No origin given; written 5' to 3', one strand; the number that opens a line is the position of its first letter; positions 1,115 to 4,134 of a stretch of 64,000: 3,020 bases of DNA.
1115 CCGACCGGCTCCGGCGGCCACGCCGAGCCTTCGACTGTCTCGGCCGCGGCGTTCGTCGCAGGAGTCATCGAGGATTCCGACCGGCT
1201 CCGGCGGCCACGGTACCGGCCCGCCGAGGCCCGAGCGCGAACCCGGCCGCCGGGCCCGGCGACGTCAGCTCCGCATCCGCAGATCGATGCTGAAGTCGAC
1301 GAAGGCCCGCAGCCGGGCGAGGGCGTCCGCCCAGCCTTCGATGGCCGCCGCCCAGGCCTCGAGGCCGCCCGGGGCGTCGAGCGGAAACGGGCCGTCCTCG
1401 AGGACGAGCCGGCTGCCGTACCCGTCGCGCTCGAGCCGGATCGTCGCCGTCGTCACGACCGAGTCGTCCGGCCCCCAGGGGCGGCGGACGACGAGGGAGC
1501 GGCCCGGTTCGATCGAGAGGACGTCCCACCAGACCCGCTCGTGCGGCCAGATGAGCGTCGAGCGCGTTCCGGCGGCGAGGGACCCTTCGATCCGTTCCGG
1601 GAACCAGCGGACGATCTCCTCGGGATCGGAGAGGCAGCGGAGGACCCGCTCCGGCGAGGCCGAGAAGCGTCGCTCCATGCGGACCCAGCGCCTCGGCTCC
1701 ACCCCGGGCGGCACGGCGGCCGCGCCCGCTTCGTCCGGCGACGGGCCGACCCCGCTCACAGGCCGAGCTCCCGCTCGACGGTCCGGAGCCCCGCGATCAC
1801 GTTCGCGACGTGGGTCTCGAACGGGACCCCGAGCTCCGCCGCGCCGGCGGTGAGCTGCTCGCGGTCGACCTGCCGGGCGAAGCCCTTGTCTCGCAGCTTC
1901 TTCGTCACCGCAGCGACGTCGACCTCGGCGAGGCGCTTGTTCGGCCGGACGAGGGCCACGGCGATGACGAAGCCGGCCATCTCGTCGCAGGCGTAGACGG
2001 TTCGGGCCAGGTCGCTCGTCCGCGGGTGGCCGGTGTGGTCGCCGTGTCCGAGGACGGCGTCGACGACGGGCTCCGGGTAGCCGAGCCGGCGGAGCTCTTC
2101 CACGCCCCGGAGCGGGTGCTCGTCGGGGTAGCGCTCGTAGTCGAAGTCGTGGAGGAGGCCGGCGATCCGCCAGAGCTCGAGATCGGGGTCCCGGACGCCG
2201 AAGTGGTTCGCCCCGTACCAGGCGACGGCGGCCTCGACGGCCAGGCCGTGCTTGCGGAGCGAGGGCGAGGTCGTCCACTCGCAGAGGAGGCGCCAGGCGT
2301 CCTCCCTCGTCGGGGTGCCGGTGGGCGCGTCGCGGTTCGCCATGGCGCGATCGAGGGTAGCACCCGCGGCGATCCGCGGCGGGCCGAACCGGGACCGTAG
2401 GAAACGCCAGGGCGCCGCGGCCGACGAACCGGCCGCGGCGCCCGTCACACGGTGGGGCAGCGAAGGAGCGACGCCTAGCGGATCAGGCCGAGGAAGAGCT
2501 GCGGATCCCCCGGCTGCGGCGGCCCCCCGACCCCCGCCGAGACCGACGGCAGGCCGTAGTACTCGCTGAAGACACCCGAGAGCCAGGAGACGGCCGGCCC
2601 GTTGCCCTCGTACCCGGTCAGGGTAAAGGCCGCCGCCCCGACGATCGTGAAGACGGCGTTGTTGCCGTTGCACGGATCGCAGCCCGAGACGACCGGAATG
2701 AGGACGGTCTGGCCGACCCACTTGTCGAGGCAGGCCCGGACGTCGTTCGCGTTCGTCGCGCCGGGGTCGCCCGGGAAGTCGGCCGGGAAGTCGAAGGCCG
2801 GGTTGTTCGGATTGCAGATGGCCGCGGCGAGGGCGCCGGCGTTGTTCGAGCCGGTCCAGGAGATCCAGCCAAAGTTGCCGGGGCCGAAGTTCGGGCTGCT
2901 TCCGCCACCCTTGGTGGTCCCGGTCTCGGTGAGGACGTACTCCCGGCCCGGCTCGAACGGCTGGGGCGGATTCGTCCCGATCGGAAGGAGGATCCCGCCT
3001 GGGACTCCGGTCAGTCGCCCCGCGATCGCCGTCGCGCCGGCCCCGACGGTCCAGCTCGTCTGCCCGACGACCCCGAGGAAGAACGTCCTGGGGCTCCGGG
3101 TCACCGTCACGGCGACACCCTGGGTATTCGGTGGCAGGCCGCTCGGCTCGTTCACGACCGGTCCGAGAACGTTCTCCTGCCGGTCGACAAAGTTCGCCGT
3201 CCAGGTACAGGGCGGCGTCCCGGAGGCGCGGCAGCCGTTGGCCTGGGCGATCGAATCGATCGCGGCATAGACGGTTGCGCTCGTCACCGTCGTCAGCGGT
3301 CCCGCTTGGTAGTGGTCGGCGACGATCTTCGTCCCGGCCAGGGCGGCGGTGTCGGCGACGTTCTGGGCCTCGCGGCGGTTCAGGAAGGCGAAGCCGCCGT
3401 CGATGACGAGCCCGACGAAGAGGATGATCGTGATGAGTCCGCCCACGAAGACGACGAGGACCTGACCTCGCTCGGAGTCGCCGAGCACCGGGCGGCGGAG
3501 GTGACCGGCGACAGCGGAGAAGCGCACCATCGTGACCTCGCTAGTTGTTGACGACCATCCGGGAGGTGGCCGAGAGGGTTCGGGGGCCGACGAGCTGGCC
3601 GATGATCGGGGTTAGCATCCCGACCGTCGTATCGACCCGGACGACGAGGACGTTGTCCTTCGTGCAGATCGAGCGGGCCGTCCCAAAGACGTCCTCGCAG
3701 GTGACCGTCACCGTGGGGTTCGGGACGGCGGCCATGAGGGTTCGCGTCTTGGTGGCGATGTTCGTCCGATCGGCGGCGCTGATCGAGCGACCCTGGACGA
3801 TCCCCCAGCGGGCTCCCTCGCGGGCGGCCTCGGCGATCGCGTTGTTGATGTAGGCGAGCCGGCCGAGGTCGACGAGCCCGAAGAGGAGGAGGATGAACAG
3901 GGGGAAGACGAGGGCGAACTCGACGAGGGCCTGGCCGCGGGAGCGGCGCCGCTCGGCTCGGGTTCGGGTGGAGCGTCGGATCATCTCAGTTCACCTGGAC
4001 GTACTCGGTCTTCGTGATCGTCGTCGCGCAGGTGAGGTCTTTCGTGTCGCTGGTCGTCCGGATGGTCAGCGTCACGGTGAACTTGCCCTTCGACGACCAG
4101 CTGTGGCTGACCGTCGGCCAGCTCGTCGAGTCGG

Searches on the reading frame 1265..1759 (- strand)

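Call 56: search_protein_families(library=pfam, proteins=[window:1265-1759:-], max_evalue=0.001)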
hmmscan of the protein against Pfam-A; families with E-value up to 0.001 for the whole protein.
window:1265-1759:- (164 aa): 2 families
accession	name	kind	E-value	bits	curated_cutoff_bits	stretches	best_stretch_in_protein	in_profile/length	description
PF08327.17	AHSA1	-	8.7e-09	36.1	22.1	1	34-154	2-124/125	Activator of Hsp90 ATPase homolog 1-like protein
PF10604.15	Polyketide_cyc2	-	1.3e-07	32.4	27.4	1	26-150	4-137/142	Polyketide cyclase / dehydrase and lipid transport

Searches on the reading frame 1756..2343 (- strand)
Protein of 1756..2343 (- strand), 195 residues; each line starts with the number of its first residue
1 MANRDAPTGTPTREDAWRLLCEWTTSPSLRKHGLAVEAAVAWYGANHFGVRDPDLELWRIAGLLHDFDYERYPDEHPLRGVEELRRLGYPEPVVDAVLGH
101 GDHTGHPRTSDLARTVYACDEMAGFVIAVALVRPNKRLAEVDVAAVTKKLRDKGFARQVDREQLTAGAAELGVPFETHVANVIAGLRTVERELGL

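Call 56: search_protein_families(library=pfam, proteins=[window:1756-2343:-], max_evalue=0.001)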
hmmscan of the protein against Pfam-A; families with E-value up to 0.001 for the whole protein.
window:1756-2343:- (195 aa): 1 family
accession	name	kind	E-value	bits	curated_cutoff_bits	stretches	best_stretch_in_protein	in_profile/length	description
PF01966.28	HD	-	3.5e-08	34.2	22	1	34-121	6-112/116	HD domain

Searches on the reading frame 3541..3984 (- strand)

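Call 56: search_protein_families(library=pfam, proteins=[window:3541-3984:-], max_evalue=0.001)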
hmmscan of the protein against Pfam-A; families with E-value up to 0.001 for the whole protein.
window:3541-3984:- (147 aa): 1 family
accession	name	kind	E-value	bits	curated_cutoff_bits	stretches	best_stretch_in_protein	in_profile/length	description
PF07811.17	TadE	-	1.9e-17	63.5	22.9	1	17-59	1-43/43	TadE-like protein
